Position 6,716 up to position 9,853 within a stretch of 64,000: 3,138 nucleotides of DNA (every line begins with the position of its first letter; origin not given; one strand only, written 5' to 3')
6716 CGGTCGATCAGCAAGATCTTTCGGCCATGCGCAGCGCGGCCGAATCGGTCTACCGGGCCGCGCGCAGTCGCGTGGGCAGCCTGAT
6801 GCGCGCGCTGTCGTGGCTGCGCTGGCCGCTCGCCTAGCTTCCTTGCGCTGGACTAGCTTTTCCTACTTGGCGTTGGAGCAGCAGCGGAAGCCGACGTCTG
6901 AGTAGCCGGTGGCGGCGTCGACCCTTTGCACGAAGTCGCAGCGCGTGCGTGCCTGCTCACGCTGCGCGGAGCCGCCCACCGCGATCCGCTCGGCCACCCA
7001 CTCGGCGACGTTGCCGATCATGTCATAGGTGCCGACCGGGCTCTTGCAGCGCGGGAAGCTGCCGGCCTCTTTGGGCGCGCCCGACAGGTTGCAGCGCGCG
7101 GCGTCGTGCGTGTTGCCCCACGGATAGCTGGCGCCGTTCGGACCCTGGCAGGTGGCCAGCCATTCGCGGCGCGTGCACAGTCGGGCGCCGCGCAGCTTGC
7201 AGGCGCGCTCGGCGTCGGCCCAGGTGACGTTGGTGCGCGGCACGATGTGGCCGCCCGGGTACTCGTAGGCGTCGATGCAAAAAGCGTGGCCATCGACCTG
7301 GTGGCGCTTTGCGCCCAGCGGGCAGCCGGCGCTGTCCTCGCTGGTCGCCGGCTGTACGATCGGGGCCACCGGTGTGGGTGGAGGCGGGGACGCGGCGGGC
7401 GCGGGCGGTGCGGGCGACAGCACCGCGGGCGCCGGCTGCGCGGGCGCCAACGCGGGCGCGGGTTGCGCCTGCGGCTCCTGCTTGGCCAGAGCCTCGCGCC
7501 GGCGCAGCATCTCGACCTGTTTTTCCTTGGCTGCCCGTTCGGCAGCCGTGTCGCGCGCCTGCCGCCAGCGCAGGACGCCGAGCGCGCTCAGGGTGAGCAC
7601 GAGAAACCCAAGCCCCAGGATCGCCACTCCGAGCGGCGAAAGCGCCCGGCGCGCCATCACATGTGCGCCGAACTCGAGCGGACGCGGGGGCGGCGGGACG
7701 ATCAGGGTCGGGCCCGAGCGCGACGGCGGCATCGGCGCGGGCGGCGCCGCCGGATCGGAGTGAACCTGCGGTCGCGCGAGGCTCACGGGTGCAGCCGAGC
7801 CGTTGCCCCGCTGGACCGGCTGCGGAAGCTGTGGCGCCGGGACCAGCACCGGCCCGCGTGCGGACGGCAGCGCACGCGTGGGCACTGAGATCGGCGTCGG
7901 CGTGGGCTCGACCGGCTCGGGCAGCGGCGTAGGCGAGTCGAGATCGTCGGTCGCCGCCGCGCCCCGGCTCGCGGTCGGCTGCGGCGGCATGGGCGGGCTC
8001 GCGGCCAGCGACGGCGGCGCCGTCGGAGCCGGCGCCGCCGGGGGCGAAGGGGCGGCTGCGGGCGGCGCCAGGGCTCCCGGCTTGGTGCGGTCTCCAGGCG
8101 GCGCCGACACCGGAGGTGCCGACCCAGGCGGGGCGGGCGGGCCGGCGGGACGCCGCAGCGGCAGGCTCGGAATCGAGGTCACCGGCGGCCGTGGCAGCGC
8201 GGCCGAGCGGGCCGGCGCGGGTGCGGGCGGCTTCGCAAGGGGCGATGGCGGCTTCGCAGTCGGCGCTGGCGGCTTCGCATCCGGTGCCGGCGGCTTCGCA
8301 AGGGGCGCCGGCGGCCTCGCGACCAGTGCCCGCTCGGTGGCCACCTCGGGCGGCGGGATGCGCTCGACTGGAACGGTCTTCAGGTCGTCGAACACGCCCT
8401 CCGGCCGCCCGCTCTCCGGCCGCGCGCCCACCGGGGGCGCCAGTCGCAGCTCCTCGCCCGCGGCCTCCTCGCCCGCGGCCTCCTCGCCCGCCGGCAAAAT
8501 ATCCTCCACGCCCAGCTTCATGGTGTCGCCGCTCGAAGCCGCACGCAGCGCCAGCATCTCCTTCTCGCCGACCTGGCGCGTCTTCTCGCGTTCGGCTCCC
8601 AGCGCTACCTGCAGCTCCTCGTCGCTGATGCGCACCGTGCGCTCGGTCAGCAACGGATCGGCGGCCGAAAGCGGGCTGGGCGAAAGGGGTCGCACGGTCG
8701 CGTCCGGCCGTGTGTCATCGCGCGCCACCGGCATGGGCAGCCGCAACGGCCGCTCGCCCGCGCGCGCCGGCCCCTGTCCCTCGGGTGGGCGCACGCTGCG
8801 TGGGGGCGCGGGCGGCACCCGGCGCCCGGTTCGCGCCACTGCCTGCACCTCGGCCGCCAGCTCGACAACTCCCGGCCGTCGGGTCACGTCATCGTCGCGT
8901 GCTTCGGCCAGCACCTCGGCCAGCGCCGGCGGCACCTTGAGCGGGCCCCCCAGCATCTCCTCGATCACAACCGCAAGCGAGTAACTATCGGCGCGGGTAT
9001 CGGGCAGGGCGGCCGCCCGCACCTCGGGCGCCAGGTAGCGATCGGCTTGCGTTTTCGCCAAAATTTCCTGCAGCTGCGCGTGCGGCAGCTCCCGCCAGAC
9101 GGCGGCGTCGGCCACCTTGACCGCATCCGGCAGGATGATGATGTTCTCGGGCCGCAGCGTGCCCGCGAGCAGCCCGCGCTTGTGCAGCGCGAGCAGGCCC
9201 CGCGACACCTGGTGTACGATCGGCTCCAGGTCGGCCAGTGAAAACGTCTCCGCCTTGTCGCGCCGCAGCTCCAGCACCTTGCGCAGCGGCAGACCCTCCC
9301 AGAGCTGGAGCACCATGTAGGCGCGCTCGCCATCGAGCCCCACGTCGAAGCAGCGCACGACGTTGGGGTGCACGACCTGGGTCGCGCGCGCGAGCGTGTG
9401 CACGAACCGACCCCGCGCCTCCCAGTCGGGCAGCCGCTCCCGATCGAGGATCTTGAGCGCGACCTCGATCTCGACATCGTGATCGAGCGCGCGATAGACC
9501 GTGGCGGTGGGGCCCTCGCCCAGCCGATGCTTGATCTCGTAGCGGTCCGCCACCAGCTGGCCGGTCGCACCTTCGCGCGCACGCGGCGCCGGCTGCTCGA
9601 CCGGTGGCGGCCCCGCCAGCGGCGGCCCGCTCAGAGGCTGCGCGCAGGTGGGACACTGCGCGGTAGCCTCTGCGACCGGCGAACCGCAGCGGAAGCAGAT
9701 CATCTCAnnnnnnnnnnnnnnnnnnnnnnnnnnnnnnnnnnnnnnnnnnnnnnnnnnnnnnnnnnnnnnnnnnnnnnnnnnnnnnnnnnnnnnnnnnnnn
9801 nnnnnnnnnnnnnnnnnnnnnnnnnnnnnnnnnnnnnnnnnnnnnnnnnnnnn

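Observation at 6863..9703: Zinc-ribbon pseudokinase fused through a TM helix to an extracytoplasmic FGE-sulfatase domain, translationally linked to dut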

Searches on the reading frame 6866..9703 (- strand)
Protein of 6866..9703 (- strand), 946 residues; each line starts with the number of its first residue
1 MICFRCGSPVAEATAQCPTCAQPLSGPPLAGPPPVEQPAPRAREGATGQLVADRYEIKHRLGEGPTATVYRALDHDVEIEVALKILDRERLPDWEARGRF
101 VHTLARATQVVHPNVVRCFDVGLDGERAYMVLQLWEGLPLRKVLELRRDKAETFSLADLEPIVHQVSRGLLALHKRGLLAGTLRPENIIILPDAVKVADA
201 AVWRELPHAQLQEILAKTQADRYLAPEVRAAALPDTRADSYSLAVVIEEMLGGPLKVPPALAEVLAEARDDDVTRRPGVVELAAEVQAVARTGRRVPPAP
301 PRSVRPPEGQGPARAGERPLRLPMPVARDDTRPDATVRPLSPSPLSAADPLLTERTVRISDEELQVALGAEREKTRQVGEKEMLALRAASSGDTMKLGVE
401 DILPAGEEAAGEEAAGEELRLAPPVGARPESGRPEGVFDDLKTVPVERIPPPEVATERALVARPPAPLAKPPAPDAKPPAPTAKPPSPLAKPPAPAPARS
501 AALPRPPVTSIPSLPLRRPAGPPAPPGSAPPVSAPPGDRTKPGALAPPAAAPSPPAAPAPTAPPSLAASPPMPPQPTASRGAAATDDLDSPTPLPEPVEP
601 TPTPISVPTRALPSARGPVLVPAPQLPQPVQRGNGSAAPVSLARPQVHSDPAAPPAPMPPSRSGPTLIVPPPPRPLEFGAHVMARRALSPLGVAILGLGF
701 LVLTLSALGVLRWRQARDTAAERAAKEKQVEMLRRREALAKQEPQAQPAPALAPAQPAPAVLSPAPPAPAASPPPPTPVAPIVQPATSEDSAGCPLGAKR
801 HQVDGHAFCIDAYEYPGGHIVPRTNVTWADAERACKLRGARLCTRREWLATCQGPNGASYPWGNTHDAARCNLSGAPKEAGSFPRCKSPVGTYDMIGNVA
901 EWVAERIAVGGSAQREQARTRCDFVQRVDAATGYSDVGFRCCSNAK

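Call 5: search_protein_families(library=pfam, proteins=[window:6866-9703:-], max_evalue=1)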
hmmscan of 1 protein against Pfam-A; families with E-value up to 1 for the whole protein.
window:6866-9703:- (946 aa): 4 families
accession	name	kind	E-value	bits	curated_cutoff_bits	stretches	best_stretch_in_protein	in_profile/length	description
PF00069.31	Pkinase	-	3.5e-23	82.8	31.7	1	55-253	1-193/263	Protein kinase domain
PF07714.23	PK_Tyr_Ser-Thr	-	3.7e-18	66.2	23.1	1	56-252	2-199/258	Protein tyrosine and serine/threonine kinase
PF03781.23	FGE-sulfatase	-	4.1e-15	56.6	23.3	1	819-933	89-245/255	Sulfatase-modifying factor enzyme 1-like domain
PF12773.13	DZR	-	0.42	11.3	27.3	1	3-24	1-22/45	Double zinc ribbon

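Call 6: search_protein_families(library=ncbifam, proteins=[window:6866-9703:-], max_evalue=1)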
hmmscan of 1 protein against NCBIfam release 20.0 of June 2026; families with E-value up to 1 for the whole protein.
window:6866-9703:- (946 aa): 14 families
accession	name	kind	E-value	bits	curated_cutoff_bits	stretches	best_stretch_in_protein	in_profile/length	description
NF033483.0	PknB_PASTA_kin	equivalog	5.4e-32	111.5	450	1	48-253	2-204/563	Stk1 family PASTA domain-containing Ser/Thr kinase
NF047741.1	antiphage_MADS6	equivalog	4.6e-22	78.3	460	2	33-177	475-611/612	methylation-associated defense system protein kinase MAD6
NF052427.1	StpK7MSMEG_1200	equivalog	6.6e-18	64.5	900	1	54-253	8-205/601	serine/threonine protein kinase StpK7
NF038150.1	lanthi_synth_IV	equivalog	2.4e-12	46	650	1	27-280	162-415/851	class IV lanthionine synthetase LanL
NF009651.0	PRK13184.1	equivalog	2.3e-11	42.4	839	1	53-190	2-146/932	serine/threonine-protein kinase PknD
TIGR03903.1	TOMM_kin_cyc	equivalog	2.3e-07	29.1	705.75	1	79-192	4-114/1267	TOMM system kinase/cyclase fusion protein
NF038151.1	lanthi_synth_III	equivalog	0.0002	19.9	575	1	114-280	285-451/833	class III lanthionine synthetase LanKC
NF058632.1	SerThrKinPrkT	equivalog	0.0012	17.9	280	1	47-196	15-156/322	serine/threonine protein kinase PrkT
NF033442.0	BREX_PglW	equivalog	0.0019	15.9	990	1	44-253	503-706/1391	BREX system serine/threonine kinase PglW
NF041186.1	SenA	equivalog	0.027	13.9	420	1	822-866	272-314/382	selenoneine synthase SenA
TIGR03525.2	GldK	equivalog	0.066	12.5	350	1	889-905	320-336/408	T9SS ring complex lipoprotein PorK/GldK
TIGR03524.1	GldJ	equivalog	0.3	9.7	458.2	1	890-905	348-363/559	gliding motility lipoprotein GldJ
TIGR02171.1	Fb_sc_TIGR02171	subfamily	0.37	8.7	544.35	1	837-908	156-219/912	TIGR02171 family lipoprotein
NF033497.1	rubre_like_arch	subfamily_domain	0.68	9.7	32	0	3-22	3-24/34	rubrerythrin-like domain-containing protein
